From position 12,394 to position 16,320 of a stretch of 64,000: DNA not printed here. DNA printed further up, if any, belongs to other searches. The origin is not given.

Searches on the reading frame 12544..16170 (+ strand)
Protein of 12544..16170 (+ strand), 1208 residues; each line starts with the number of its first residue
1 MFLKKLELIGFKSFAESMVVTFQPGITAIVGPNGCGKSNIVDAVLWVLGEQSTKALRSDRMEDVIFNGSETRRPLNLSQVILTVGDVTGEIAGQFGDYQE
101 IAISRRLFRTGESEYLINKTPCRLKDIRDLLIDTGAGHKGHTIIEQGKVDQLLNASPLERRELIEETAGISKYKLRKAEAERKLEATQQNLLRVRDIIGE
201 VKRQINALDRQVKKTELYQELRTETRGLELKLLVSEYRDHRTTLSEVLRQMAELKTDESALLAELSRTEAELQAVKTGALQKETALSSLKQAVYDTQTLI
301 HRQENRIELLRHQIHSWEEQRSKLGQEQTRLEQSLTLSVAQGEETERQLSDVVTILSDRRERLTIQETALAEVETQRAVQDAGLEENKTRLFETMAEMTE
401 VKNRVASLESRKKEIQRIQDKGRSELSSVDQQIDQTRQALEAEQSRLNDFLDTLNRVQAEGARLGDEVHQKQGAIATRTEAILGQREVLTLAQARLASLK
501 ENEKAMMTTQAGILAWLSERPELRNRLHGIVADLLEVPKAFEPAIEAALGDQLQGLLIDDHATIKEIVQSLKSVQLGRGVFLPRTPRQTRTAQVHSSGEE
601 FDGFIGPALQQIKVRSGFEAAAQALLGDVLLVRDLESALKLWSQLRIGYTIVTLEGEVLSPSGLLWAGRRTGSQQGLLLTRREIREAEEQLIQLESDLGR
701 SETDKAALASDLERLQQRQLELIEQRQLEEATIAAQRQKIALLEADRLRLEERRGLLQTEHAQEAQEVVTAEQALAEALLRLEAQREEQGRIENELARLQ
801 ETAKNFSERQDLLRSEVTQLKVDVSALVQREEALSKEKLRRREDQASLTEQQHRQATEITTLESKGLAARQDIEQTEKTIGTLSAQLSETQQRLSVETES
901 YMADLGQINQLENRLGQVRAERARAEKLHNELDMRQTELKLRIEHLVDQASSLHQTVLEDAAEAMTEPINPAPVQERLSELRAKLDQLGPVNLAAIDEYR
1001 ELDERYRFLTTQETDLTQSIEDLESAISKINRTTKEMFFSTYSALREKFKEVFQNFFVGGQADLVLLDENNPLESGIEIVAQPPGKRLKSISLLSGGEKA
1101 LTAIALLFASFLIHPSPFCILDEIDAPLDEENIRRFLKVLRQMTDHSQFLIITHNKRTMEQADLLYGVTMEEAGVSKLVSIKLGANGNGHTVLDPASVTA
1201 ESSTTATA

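Call 59: search_protein_families(library=pfam, proteins=[window:12544-16170:+], max_evalue=0.00001)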
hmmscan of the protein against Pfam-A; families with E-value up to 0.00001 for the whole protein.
window:12544-16170:+ (1208 aa): 6 families
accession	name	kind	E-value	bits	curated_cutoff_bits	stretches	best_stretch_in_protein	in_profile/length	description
PF02463.25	SMC_N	-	8.7e-67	225.2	40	1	2-1176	1-219/220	RecF/RecN/SMC N terminal domain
PF06470.18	SMC_hinge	-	2.1e-23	83.4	22.5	1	525-641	2-115/116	SMC proteins Flexible Hinge Domain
PF13476.12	AAA_23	-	4.6e-16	60.5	27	1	5-222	1-194/201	AAA domain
PF13304.12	AAA_21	-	7.6e-12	46.3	27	0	26-73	1-53/304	AAA domain, putative AbiEii toxin, Type IV TA system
PF13175.12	AAA_15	-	1.6e-07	31.7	32.1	1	1-455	1-276/374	AAA ATPase domain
PF13555.12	AAA_29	-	1e-06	28.8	27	1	3-49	1-47/61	P-loop containing region of AAA domain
